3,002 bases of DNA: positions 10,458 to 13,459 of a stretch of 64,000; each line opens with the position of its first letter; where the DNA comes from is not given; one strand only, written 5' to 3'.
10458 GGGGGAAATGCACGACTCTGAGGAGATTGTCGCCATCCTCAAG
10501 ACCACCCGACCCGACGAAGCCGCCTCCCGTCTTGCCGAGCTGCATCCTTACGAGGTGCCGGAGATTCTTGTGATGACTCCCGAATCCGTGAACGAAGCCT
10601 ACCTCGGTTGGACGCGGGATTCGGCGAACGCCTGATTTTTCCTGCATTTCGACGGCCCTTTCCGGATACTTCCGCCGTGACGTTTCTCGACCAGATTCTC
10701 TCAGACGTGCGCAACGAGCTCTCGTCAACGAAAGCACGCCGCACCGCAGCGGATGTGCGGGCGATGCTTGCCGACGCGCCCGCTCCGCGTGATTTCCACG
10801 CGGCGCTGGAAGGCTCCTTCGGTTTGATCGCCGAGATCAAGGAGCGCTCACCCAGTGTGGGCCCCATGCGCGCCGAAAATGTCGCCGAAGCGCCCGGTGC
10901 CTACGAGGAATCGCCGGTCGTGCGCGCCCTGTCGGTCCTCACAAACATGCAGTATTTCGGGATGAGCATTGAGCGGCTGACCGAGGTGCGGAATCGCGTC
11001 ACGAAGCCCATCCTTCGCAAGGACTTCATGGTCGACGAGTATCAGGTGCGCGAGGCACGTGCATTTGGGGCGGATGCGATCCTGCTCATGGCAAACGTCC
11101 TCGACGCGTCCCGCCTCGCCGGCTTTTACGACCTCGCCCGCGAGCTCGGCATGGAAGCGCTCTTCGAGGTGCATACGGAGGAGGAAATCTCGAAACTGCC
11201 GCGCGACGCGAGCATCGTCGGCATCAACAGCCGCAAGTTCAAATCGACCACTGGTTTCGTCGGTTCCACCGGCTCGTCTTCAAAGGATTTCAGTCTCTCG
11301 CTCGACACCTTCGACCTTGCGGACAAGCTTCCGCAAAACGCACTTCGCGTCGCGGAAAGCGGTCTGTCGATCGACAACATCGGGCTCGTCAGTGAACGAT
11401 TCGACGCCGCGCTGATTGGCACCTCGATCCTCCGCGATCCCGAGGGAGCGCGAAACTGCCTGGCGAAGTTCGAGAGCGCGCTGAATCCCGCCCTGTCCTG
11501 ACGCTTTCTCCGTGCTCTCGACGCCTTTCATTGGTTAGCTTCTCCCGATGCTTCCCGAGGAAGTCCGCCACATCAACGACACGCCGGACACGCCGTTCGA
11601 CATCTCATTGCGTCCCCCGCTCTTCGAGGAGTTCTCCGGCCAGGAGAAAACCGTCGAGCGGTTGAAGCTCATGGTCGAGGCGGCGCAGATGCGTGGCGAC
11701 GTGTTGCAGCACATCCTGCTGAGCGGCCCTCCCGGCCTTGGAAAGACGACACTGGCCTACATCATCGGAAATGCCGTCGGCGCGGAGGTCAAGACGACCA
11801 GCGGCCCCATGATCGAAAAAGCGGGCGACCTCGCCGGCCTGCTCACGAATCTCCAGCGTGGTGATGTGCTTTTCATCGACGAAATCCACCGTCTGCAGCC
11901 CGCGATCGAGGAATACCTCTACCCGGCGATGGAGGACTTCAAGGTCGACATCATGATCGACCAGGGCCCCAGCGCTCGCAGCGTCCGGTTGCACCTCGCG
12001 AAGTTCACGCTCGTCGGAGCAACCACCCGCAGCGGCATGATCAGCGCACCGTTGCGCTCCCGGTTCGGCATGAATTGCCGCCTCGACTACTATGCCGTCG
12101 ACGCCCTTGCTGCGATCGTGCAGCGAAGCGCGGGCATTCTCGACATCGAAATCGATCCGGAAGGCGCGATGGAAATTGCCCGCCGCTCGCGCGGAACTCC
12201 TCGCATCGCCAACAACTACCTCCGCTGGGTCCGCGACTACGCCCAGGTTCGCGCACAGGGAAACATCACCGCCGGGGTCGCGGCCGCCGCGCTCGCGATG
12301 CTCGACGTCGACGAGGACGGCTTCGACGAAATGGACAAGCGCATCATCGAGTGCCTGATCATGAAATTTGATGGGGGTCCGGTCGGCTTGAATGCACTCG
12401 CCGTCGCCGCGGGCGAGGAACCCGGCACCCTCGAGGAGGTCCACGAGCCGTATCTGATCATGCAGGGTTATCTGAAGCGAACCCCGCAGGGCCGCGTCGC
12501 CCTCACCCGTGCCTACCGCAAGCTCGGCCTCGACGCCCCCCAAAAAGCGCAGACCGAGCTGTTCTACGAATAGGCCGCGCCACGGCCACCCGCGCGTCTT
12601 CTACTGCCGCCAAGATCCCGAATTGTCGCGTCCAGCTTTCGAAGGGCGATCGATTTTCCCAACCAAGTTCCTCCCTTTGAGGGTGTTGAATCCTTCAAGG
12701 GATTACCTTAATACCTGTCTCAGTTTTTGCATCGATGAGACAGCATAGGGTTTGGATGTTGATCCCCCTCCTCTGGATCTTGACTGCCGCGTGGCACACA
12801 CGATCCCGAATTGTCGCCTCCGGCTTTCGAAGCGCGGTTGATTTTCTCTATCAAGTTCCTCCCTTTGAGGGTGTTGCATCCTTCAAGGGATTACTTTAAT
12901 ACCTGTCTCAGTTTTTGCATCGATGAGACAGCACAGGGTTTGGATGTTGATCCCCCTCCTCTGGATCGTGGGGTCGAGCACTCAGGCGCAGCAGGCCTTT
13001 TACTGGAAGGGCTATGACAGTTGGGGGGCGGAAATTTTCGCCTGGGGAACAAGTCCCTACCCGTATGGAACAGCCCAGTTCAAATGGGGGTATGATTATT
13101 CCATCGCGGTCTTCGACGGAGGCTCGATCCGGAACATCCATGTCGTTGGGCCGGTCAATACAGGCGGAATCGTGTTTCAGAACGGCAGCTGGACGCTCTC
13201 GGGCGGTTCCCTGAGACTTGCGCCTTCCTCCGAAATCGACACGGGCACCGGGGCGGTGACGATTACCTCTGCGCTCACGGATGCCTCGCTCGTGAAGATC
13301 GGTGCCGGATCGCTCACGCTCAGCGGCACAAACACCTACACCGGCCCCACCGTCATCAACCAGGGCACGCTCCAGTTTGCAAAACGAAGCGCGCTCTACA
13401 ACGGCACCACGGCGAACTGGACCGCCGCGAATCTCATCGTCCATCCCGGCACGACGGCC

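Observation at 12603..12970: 188-bp tandem duplication of the leader and first 15 codons of a PEP-CTERM adhesin gene, creating a decoy start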

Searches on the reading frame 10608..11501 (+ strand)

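Call 12: search_protein_families(library=pfam, proteins=[window:10608-11501:+])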
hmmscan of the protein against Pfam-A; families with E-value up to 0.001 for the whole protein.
window:10608-11501:+ (297 aa): 1 family
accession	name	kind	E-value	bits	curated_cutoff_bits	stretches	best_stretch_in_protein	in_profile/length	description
PF00218.27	IGPS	-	2.9e-52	177.8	27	1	27-279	1-246/254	Indole-3-glycerol phosphate synthase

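Call 13: search_protein_families(library=ncbifam, proteins=[window:10608-11501:+])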
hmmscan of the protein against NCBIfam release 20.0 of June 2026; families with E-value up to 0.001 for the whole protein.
window:10608-11501:+ (297 aa): 14 families
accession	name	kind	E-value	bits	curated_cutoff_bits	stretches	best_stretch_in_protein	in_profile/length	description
NF001377.0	PRK00278.2-4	equivalog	7.6e-58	195.7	260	1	25-282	2-250/259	indole-3-glycerol phosphate synthase TrpC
NF001369.0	PRK00278.1-1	equivalog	7.6e-50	169.5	329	1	23-279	2-251/271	indole-3-glycerol phosphate synthase TrpC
NF001370.0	PRK00278.1-2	equivalog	8.3e-49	166.2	348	1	25-277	3-250/266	indole-3-glycerol phosphate synthase TrpC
NF001373.0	PRK00278.1-6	equivalog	5e-48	163.5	317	1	25-279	3-252/263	indole-3-glycerol phosphate synthase TrpC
NF001376.0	PRK00278.2-3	equivalog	1.2e-47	162.5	284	1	42-277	13-241/255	indole-3-glycerol phosphate synthase TrpC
NF006945.0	PRK09427.1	equivalog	2e-46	158.5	380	1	23-278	6-248/461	bifunctional indole-3-glycerol-phosphate synthase TrpC/phosphoribosylanthranilate isomerase TrpF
NF001378.0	PRK00278.2-5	equivalog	8.9e-43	146.4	360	1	26-280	2-251/263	indole-3-glycerol phosphate synthase TrpC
NF001375.0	PRK00278.2-2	equivalog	4e-41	141.1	360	1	27-284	2-244/255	indole-3-glycerol phosphate synthase TrpC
NF001372.0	PRK00278.1-4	subfamily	1.7e-40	138.9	370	1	17-279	22-283/295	indole-3-glycerol phosphate synthase TrpC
NF010562.0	PRK13957.1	equivalog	4.7e-39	134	414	1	68-277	43-241/252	indole-3-glycerol-phosphate synthase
NF001374.0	PRK00278.2-1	equivalog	4.7e-38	131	258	1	66-280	41-243/249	indole-3-glycerol phosphate synthase TrpC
NF001371.0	PRK00278.1-3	equivalog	9.2e-38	130.1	307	1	25-277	3-241/255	indole-3-glycerol phosphate synthase TrpC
NF010375.0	PRK13802.1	equivalog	9.9e-34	116.5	1386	1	27-253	4-220/695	bifunctional indole-3-glycerol phosphate synthase/tryptophan synthase subunit beta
NF041303.1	Indglycph_syn_Halo_TrpC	equivalog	7.6e-30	104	380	1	30-276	6-238/250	indole-3-glycerol phosphate synthase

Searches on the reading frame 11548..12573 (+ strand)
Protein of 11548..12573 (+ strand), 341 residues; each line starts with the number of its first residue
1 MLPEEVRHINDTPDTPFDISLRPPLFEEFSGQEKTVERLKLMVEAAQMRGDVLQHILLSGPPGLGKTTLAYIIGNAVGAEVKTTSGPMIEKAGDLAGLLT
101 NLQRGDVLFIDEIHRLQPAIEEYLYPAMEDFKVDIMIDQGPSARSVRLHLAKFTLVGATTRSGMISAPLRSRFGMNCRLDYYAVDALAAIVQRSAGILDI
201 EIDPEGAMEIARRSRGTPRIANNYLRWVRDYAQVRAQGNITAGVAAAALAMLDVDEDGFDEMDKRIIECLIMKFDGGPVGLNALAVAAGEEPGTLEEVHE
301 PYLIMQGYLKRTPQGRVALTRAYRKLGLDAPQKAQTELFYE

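Call 12: search_protein_families(library=pfam, proteins=[window:11548-12573:+])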
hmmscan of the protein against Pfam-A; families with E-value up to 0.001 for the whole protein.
window:11548-12573:+ (341 aa): 11 families
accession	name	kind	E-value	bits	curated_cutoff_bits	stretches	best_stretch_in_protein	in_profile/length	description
PF05496.18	RuvB_N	-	1.2e-72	243.3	27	1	21-179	1-159/159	Holliday junction DNA helicase RuvB P-loop domain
PF17864.7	AAA_lid_4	-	3.6e-29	100.7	27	1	182-255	1-74/74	RuvB AAA lid domain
PF00004.35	AAA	-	8.7e-20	71.9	21.2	1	56-179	1-129/131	ATPase family associated with various cellular activities (AAA)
PF05491.19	RuvB_C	-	1.2e-18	67.3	24.7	1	256-325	1-70/72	RuvB C-terminal winged helix domain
PF07728.20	AAA_5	-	8e-09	36.1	22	1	55-173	1-139/139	AAA domain (dynein-related subfamily)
PF13191.12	AAA_16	-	1.2e-05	26.3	32.6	0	29-71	2-42/167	AAA ATPase domain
PF01078.27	Mg_chelatase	-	1.9e-05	24.6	20.3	0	54-73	23-42/207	Magnesium chelatase, subunit ChlI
PF06068.19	TIP49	-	0.00028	20.6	23.8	0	31-82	28-79/347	TIP49 P-loop domain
PF13401.12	AAA_22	-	0.00063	20.5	27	0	55-73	7-25/130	AAA domain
PF00158.32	Sigma54_activat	-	0.00083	19.5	20.2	0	97-148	87-137/168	Sigma-54 interaction domain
PF07726.17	AAA_3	-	0.00088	19.6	27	0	55-82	1-28/131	ATPase family associated with various cellular activities (AAA)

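Call 13: search_protein_families(library=ncbifam, proteins=[window:11548-12573:+])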
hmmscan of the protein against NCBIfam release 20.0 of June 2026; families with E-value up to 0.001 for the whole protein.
window:11548-12573:+ (341 aa): 32 families (the best 25 are shown)
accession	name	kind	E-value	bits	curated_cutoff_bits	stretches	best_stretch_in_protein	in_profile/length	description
NF000868.0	PRK00080.1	equivalog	3.8e-143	476.3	282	1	16-330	14-328/330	Holliday junction branch migration DNA helicase RuvB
TIGR00635.1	ruvB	equivalog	2.4e-133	443.9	299.05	1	26-327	3-304/305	Holliday junction branch migration DNA helicase RuvB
TIGR02903.1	spore_lon_C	equivalog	1.8e-12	46.6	678.8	2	21-75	148-197/615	Lon family ATP-dependent protease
TIGR02902.1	spore_lonB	equivalog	2.4e-12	46.3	723.3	2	16-75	54-108/531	ATP-dependent protease LonB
NF009883.0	PRK13341.1-4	equivalog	5.3e-11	41.1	668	1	16-133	20-141/729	AAA family ATPase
NF009881.0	PRK13341.1-2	equivalog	1.1e-10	40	651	1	10-132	11-137/736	AAA family ATPase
NF003230.0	PRK04195.1-6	equivalog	2.9e-09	36.1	441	1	22-81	9-67/494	replication factor C large subunit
NF009882.0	PRK13341.1-3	equivalog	1.2e-08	33.5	1197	1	15-131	18-138/734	AAA family ATPase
NF003233.0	PRK04195.2-3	equivalog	7.1e-08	31.7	471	1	22-76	8-61/504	replication factor C large subunit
NF001679.0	PRK00440.1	equivalog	9e-08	31.5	303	1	22-75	13-61/322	replication factor C small subunit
TIGR02397.1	dnaX_nterm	equivalog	1.9e-07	30.6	250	1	21-86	8-69/355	DNA polymerase III subunit gamma/tau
NF003158.0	PRK04132.1-3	equivalog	9.7e-07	26.3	1750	1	4-129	5-122/1437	replication factor C small subunit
NF009067.0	PRK12402.1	equivalog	2.1e-06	26.9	317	0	22-73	10-56/340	replication factor C small subunit 2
NF011523.0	PRK14962.1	equivalog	9.8e-06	24.6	576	0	22-88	9-71/474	DNA polymerase III subunits gamma and tau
NF011524.0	PRK14963.1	equivalog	1.2e-05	24.6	601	1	21-81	8-64/647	DNA polymerase III subunits gamma and tau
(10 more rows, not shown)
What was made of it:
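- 11548..12573 (+): ruvB, the upstream neighbour. This is native lineage-A sequence. NCBIfam RuvB equivalog 3.8e-143 and Pfam RuvB_N/lid/C (calls 12, 13).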

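Call 16: find_encoding_contigs(protein=window:11548-12573:+, flank=6000, max_places=10)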
Protein window:11548-12573:+ (341 aa): 17 contigs read that carry it; 9 places shown.
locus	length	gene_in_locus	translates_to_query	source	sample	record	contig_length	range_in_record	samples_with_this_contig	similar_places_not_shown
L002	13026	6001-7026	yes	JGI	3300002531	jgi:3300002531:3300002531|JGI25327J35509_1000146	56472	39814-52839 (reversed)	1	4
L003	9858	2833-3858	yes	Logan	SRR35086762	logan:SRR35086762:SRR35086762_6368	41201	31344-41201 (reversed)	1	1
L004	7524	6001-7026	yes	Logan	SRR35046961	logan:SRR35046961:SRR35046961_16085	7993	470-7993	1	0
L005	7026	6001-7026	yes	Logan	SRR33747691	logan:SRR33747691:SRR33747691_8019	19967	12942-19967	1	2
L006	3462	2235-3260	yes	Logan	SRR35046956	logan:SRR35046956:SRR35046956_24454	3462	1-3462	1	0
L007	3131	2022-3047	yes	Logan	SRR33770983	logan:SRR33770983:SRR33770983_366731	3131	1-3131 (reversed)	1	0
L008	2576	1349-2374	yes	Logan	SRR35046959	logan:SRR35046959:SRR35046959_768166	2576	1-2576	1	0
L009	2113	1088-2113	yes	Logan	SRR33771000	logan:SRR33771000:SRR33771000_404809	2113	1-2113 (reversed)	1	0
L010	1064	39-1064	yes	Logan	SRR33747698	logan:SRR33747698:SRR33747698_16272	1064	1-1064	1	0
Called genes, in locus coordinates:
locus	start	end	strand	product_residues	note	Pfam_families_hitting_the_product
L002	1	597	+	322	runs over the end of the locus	PF13483:Lactamase_B_3, PF23023:Anti-Pycsar_Apyc1 (faint), PF12706:Lactamase_B_2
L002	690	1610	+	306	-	PF19300:BPD_transp_1_N (faint), PF00528:BPD_transp_1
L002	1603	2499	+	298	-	PF12911:OppC_N, PF00528:BPD_transp_1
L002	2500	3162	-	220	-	-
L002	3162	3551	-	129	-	PF01042:Ribonuc_L-PSP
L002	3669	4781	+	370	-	PF03054:tRNA_Me_trans, PF20259:tRNA_Me_trans_M, PF20258:tRNA_Me_trans_C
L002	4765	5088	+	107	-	PF03091:CutA1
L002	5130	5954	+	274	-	PF00218:IGPS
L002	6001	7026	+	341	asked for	PF05496:RuvB_N, PF01078:Mg_chelatase (faint), PF00004:AAA, PF07728:AAA_5 (weak), PF17864:AAA_lid_4, PF05491:WHD_RuvB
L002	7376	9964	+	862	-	PF12951:PATR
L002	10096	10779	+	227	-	-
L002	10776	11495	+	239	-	-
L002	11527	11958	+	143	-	PF06695:Sm_multidrug_ex (weak)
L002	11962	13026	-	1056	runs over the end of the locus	PF00873:ACR_tran, PF03176:MMPL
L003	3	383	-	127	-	?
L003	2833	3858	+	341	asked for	PF05496:RuvB_N, PF01078:Mg_chelatase (faint), PF00004:AAA, PF07728:AAA_5 (weak), PF17864:AAA_lid_4, PF05491:WHD_RuvB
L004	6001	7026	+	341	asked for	PF05496:RuvB_N, PF01078:Mg_chelatase (faint), PF00004:AAA, PF07728:AAA_5 (weak), PF17864:AAA_lid_4, PF05491:WHD_RuvB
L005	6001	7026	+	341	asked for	PF05496:RuvB_N, PF01078:Mg_chelatase (faint), PF00004:AAA, PF07728:AAA_5 (weak), PF17864:AAA_lid_4, PF05491:WHD_RuvB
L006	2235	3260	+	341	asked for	PF05496:RuvB_N, PF01078:Mg_chelatase (faint), PF00004:AAA, PF07728:AAA_5 (weak), PF17864:AAA_lid_4, PF05491:WHD_RuvB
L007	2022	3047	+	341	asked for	PF05496:RuvB_N, PF01078:Mg_chelatase (faint), PF00004:AAA, PF07728:AAA_5 (weak), PF17864:AAA_lid_4, PF05491:WHD_RuvB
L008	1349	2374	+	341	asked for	PF05496:RuvB_N, PF01078:Mg_chelatase (faint), PF00004:AAA, PF07728:AAA_5 (weak), PF17864:AAA_lid_4, PF05491:WHD_RuvB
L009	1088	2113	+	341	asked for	PF05496:RuvB_N, PF01078:Mg_chelatase (faint), PF00004:AAA, PF07728:AAA_5 (weak), PF17864:AAA_lid_4, PF05491:WHD_RuvB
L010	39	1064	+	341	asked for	PF05496:RuvB_N, PF01078:Mg_chelatase (faint), PF00004:AAA, PF07728:AAA_5 (weak), PF17864:AAA_lid_4, PF05491:WHD_RuvB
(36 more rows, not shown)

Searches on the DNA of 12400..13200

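Call 11: search_rna_families(source=window, start=12400, end=13200, threshold=evalue, max_evalue=10)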
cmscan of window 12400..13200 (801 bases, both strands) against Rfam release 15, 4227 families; matches with E-value up to 10: 3.
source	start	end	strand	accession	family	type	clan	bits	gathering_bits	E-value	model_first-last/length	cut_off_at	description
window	12845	12901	-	RF03680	mir-9465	Gene; miRNA;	-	18.6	63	0.57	1-74/74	no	mir-9465 microRNA precursor family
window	12957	13078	+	RF01881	Xist_exon4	Gene; lncRNA;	-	13.5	100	2.6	1-126/126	no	X-chromosome inactivation gene exon 4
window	12916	13034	+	RF01514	Afu_513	Gene; snRNA; snoRNA; CD-box;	-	11.4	48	8.2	1-103/103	no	A. fumigatus snoRNA Afu_513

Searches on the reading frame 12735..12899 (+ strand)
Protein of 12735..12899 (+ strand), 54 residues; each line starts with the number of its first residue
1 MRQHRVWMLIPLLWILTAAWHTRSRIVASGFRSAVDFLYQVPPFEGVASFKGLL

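Call 26: find_encoding_contigs(protein=window:12735-12899:+, flank=3000, max_places=10)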
Protein window:12735-12899:+ (54 aa): no gene with exactly this product is on record in the collection.
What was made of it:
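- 12735..12899 (+): 54-codon ORF made by the joint. It has 15 signal-peptide codons and then an out-of-frame read through the unit 2 leader. Its stop TAA (12897-12899) lies 23 nt before the real ATG. No such gene is on record in the public gene collections (call 26).
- On Conserved uORF / leader-peptide attenuator: The 54-aa product is not on record (call 26).
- Tried and rejected: The 54-aa ORF as a called gene (to find further assemblies with the joint): not on record (call 26).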

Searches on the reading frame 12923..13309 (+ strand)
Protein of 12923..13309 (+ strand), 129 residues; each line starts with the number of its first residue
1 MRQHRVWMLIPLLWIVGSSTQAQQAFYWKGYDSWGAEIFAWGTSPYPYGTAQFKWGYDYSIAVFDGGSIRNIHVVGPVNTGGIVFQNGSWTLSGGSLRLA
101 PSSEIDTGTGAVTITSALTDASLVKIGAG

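Call 32: find_homologous_proteins(query=window:12923-13309:+, max_evalue=0.001)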
Query seq(129 aa): 12 candidates shared short words with the query, none scored E <= 0.001.
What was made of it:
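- Tried and rejected: More distant orthologues for covariation: the search with the N-terminal 129 aa returned no hit (call 32, a wasted search).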
